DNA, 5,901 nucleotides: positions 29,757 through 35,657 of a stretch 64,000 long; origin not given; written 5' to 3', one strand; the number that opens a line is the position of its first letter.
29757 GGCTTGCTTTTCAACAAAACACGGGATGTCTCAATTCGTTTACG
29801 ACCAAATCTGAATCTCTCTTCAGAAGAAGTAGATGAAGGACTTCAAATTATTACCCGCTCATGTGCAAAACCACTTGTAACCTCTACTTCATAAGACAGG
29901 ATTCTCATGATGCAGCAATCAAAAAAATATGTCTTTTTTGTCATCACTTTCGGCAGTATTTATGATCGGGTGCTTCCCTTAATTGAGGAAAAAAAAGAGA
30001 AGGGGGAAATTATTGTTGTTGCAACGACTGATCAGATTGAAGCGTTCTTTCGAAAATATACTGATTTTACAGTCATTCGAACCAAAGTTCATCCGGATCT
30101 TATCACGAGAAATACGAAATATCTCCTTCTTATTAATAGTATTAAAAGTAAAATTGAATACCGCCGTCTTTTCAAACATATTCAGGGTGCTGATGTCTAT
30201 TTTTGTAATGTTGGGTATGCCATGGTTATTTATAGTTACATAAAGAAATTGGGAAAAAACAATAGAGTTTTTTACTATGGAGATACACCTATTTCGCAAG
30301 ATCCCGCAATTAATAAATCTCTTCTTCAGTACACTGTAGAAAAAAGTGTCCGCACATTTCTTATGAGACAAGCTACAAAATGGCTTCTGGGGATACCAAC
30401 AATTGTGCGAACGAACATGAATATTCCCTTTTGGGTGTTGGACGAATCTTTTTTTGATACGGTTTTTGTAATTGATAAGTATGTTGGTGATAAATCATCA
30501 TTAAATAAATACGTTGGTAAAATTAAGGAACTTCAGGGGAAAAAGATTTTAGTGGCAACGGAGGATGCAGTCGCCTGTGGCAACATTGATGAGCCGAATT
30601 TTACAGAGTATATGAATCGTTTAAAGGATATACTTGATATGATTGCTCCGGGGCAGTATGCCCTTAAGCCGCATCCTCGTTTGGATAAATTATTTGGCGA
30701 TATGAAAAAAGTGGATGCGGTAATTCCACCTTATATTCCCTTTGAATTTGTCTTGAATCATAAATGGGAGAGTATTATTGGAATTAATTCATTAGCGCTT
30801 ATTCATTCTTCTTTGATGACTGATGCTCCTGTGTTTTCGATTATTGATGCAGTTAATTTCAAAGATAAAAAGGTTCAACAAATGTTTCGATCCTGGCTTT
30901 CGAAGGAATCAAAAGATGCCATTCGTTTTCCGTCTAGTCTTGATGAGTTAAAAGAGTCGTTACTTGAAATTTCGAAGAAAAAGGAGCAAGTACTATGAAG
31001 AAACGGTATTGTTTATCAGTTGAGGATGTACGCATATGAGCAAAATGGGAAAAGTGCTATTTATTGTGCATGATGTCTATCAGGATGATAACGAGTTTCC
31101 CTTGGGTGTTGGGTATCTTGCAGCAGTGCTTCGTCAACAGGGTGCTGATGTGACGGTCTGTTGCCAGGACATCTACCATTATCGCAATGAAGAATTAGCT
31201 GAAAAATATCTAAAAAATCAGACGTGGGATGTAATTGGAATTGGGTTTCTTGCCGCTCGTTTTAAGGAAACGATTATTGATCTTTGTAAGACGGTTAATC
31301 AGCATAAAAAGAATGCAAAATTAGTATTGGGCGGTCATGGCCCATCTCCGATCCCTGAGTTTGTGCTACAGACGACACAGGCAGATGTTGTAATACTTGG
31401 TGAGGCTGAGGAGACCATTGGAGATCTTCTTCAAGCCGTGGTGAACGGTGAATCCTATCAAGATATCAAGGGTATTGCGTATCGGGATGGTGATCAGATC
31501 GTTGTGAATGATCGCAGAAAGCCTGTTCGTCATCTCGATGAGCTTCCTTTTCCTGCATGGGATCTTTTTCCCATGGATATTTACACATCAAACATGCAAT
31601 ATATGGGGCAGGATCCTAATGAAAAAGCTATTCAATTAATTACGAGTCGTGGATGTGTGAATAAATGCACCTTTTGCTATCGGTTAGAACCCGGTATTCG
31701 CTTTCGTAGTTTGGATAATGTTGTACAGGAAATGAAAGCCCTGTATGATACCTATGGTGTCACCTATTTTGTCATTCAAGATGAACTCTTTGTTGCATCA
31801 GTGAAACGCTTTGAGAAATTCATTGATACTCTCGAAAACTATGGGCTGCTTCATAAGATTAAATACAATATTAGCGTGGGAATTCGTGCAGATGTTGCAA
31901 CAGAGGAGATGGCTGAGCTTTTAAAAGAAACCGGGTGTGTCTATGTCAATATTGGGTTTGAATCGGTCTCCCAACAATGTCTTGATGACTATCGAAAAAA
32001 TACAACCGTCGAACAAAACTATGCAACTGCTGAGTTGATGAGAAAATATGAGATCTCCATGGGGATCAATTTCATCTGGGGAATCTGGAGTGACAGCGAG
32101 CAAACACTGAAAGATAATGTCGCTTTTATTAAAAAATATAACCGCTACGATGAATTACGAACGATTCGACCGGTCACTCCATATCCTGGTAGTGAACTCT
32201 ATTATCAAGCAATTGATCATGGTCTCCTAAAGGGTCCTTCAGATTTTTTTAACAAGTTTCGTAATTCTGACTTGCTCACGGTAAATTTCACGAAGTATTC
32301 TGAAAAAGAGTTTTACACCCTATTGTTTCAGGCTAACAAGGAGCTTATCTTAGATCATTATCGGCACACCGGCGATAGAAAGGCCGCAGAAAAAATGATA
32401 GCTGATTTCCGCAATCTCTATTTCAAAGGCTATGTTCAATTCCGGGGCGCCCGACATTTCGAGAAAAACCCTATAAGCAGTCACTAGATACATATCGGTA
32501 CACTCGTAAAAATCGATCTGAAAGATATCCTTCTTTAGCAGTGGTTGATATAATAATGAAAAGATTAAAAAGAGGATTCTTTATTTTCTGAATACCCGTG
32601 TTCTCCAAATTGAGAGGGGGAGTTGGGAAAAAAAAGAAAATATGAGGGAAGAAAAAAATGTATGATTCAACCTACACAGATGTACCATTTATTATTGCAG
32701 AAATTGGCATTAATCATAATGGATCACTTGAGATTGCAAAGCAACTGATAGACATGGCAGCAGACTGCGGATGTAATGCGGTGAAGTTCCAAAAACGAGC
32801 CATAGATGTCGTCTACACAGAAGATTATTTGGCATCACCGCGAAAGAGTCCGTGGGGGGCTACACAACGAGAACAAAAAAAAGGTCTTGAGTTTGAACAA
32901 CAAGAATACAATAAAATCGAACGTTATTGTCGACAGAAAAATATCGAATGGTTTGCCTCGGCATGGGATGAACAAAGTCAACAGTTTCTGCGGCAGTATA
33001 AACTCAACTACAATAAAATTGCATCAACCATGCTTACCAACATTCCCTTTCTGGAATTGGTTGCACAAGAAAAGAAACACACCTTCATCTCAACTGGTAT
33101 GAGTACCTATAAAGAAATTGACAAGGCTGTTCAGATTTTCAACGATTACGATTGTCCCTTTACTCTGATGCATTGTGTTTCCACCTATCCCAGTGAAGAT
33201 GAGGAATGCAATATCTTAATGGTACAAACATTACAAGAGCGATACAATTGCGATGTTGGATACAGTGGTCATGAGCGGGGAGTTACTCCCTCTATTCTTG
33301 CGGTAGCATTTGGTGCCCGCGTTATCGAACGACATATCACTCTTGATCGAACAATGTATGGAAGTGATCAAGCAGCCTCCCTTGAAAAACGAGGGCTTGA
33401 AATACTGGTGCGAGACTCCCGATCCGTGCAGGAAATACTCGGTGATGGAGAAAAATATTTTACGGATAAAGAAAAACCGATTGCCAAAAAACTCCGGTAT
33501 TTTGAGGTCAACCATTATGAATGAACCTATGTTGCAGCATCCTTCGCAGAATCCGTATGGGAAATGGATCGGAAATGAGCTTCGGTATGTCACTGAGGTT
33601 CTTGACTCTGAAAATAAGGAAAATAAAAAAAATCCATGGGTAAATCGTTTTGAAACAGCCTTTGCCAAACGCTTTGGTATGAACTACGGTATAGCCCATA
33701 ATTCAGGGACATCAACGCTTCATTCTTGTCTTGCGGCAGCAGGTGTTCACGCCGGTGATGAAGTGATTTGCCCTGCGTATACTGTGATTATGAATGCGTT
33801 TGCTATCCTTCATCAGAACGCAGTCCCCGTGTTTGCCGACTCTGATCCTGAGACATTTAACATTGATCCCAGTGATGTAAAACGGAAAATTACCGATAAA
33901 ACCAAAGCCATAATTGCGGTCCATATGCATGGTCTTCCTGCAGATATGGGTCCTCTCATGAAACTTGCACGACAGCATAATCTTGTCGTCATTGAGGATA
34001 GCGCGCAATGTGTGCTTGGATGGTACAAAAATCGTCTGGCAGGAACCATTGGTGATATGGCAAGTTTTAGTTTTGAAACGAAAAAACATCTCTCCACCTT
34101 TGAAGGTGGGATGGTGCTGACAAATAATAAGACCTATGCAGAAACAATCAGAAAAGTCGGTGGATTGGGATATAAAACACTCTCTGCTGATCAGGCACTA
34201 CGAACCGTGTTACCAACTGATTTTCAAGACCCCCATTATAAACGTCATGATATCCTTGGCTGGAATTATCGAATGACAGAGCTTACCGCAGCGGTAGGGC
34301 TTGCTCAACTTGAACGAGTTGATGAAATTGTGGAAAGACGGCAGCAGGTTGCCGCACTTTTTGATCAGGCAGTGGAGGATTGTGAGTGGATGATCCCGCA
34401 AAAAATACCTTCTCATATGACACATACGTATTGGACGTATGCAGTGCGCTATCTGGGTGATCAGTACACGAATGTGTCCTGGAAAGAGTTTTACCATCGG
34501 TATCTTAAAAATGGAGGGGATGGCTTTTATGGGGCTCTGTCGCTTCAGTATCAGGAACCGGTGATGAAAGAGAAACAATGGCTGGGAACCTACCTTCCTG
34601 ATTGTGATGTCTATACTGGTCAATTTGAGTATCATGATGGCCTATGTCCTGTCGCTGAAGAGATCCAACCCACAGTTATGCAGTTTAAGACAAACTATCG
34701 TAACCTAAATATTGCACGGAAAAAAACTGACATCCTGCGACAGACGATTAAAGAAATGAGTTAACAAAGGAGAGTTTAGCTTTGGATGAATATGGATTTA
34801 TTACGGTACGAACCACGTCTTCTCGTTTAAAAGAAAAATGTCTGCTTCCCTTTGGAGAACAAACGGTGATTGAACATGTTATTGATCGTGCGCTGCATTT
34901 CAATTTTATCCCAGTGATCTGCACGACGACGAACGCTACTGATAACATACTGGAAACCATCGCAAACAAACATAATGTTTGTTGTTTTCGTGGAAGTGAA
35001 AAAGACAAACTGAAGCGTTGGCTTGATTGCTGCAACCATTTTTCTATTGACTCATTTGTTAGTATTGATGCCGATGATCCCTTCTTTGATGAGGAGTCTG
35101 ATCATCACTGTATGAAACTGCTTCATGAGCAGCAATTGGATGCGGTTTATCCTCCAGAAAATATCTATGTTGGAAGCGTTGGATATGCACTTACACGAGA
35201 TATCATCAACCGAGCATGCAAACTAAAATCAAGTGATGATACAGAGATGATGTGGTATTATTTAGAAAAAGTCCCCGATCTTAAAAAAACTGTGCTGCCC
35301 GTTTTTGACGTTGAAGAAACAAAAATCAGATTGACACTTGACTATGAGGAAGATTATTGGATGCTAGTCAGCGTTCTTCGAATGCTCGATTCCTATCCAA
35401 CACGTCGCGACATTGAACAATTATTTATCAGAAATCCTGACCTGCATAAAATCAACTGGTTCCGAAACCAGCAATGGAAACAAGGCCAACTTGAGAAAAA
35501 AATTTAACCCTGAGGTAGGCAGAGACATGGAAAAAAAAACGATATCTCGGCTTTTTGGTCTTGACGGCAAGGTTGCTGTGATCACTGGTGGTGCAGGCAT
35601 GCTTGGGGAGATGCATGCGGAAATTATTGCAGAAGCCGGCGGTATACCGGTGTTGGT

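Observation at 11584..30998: Three paralogous TagF/KpsC-like K-x-HP transferases distributed through the nonulosonic acid cluster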

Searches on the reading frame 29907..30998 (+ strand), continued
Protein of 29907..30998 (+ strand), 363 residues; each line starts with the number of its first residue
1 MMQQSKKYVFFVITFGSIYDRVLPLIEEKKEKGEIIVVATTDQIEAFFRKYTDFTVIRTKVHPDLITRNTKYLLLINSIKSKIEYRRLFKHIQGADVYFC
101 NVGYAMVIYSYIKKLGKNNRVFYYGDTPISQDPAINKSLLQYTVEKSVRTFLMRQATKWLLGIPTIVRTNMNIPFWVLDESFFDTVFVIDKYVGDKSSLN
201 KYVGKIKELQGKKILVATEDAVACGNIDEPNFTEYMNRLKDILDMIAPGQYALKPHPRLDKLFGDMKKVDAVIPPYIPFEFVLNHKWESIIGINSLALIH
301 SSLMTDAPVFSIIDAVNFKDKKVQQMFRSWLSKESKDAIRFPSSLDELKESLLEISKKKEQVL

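Call 88: fold_search(model_id=the predicted structure, library=pdb)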
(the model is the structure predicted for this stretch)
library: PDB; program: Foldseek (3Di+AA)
matches with E <= 10: 1521; with E <= 0.001: 112
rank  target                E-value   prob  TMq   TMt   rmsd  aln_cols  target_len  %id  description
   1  9cm8_A                1.0e-07  1.00  0.39  0.38  14.6       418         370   14  UDP-GlcNAc 2-epimerase MnaA of Paenibacillus alvei (released 2024-10-02)
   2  3beo_A                2.9e-07  1.00  0.41  0.40  12.6       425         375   13  A Structural Basis for the allosteric regulation of non-hydrolyzing UDP-GlcNAc 2-epimerases (released 2008-02-19)
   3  7ya2_B                3.9e-07  1.00  0.40  0.39  13.3       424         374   13  Crystal structure of capsular polysaccharide synthesis enzyme CapG from Staphylococcus aureus (released 2022-11-16)
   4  1o6c_B                7.4e-07  1.00  0.38  0.37   9.6       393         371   14  Crystal structure of UDP-N-acetylglucosamine 2-epimerase (released 2003-11-25)
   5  6j31_A                9.3e-07  1.00  0.41  0.39   9.3       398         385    9  Crystal Structure Analysis of the Glycotransferase of kitacinnamycin (released 2020-01-15)
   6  6j32_C                1.3e-06  1.00  0.40  0.38  10.3       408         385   10  Crystal Structure Analysis of the Glycotransferase of kitacinnamycin (released 2020-01-15)
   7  8h5d_B                1.4e-06  1.00  0.40  0.38  15.0       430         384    9  Crystal structure of YojK mutant in complex with UDP (released 2023-10-18)
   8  6j31_C                1.5e-06  1.00  0.43  0.41   9.9       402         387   10  Crystal Structure Analysis of the Glycotransferase of kitacinnamycin (released 2020-01-15)
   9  5xvm_A                3.0e-06  1.00  0.37  0.34  15.7       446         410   12  Sterol 3-beta-glucosyltransferase (ugt51) from Saccharomyces cerevisiae (strain ATCC 204508 / S288c) (released 2017-09-06)
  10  8dvz                  3.8e-06  1.00  0.36  0.36  12.9       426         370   11  Structure of the Campylobacter concisus glycosyltransferase PglA R282V variant (released 2024-01-17)
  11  4m7p_MODEL_1_A        4.3e-06  1.00  0.42  0.39   9.6       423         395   10  Ensemble refinement of protein crystal structure of macrolide glycosyltransferases OleD (released 2013-09-11)
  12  2iyf_A                4.6e-06  1.00  0.36  0.35  10.4       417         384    8  The crystal structure of macrolide glycosyltransferases: A blueprint for antibiotic engineering (released 2007-03-27)
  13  3wag_A                5.4e-06  1.00  0.33  0.31  15.1       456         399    9  Crystal structure of glycosyltransferase VinC in complex with DTDP (released 2014-06-04)
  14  3h4t                  5.8e-06  1.00  0.42  0.40   9.9       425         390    9  Chimeric Glycosyltransferase for the generation of novel natural products - GtfAH1 in complex with UDP-2F-Glc (released 2009-07-28)
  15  3h4i                  5.8e-06  1.00  0.41  0.39  14.2       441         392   10  Chimeric Glycosyltransferase for the generation of novel natural products (released 2009-07-28)
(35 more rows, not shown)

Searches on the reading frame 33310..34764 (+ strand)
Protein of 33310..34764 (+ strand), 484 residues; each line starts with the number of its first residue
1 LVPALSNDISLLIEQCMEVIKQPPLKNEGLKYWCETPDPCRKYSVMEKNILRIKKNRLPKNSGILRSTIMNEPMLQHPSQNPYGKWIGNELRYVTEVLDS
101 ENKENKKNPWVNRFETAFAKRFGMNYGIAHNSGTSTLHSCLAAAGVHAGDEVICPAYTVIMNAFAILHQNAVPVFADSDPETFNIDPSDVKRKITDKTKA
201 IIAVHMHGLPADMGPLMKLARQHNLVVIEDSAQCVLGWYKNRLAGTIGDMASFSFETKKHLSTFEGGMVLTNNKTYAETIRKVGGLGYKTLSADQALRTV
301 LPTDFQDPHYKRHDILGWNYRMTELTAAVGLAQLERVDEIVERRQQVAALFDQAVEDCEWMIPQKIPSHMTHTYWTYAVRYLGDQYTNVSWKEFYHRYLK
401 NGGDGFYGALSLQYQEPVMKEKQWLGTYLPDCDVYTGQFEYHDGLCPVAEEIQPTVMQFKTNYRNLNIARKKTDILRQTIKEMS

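Call 36: search_protein_families(library=pfam, proteins=[window:33310-34764:+], max_evalue=0.001)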
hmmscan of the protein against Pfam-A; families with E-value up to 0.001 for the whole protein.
window:33310-34764:+ (484 aa): 2 families
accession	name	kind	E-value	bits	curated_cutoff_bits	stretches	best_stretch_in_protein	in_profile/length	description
PF01041.23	DegT_DnrJ_EryC1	-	3.4e-80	270.4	19.8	1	89-382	6-283/360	DegT/DnrJ/EryC1/StrS aminotransferase family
PF01212.27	Beta_elim_lyase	-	0.00017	21.5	27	1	106-365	29-275/288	Beta-eliminating lyase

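Call 61: search_protein_families(library=ncbifam, proteins=[window:33310-34764:+], max_evalue=0.00001)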
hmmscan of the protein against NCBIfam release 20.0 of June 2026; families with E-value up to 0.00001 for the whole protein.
window:33310-34764:+ (484 aa): 9 families
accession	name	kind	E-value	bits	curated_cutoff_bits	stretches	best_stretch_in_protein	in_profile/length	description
TIGR04181.1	NHT_00031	hypoth_equivalog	5.5e-61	206.4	420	1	87-382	9-302/359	LegC family aminotransferase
TIGR03588.1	PseC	equivalog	1.1e-59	202.3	423.5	1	91-380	14-300/380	UDP-4-amino-4,6-dideoxy-N-acetyl-beta-L-altrosamine transaminase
NF008687.0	PRK11706.1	equivalog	2.2e-52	178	375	1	86-375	9-290/375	dTDP-4-amino-4,6-dideoxygalactose transaminase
NF008658.2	PRK11658.1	equivalog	4.3e-48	163.8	631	1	89-380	15-296/379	UDP-4-amino-4-deoxy-L-arabinose aminotransferase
TIGR02379.1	ECA_wecE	subfamily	7.6e-46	156.6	434.85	1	86-373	9-289/376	dTDP-4-amino-4,6-dideoxy-D-glucose transaminase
NF011936.0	PRK15407.1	equivalog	1.3e-41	142.8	423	1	110-362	66-334/440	lipopolysaccharide biosynthesis protein RfbH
TIGR04427.1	PLP_DesI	equivalog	2.9e-40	138.6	650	1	97-360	41-282/390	dTDP-4-dehydro-6-deoxyglucose aminotransferase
NF009079.0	PRK12414.1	subfamily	2.6e-06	26.7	481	1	119-231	84-202/384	methionine aminotransferase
NF041364.1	GntC_guanitoxin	equivalog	7.1e-06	25.1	415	0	133-231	68-174/356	guanitoxin biosynthesis PLP-dependent (S)-gamma-hydroxy-L-arginine cyclodehydratase GntC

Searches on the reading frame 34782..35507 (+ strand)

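Call 36: search_protein_families(library=pfam, proteins=[window:34782-35507:+], max_evalue=0.001)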
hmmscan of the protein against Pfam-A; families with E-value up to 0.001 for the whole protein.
window:34782-35507:+ (241 aa): 2 families
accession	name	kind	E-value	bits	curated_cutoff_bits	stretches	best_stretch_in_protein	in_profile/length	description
PF02348.25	CTP_transf_3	-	7.6e-14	52.5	22.6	1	7-120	4-120/217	Cytidylyltransferase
PF12804.13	NTP_transf_3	-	2.7e-05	24.8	27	1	13-126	9-123/160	MobA-like NTP transferase domain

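Call 62: search_protein_families(library=ncbifam, proteins=[window:34782-35507:+], max_evalue=0.00001)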
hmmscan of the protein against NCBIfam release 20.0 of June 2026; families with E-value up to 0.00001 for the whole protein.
window:34782-35507:+ (241 aa): 4 families
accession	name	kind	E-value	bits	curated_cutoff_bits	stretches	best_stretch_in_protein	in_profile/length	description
TIGR03310.1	matur_MocA_YgfJ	equivalog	3.4e-07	30.4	186.45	1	13-155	10-155/188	molybdenum cofactor cytidylyltransferase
NF003952.0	PRK05450.1-5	subfamily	4e-07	29.4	193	1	5-117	5-119/250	3-deoxy-manno-octulosonate cytidylyltransferase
NF009905.0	PRK13368.1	subfamily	4.4e-06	26.2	255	1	7-116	7-116/243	3-deoxy-manno-octulosonate cytidylyltransferase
NF003948.0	PRK05450.1-1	equivalog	9e-06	25.1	281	0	7-122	10-128/248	3-deoxy-manno-octulosonate cytidylyltransferase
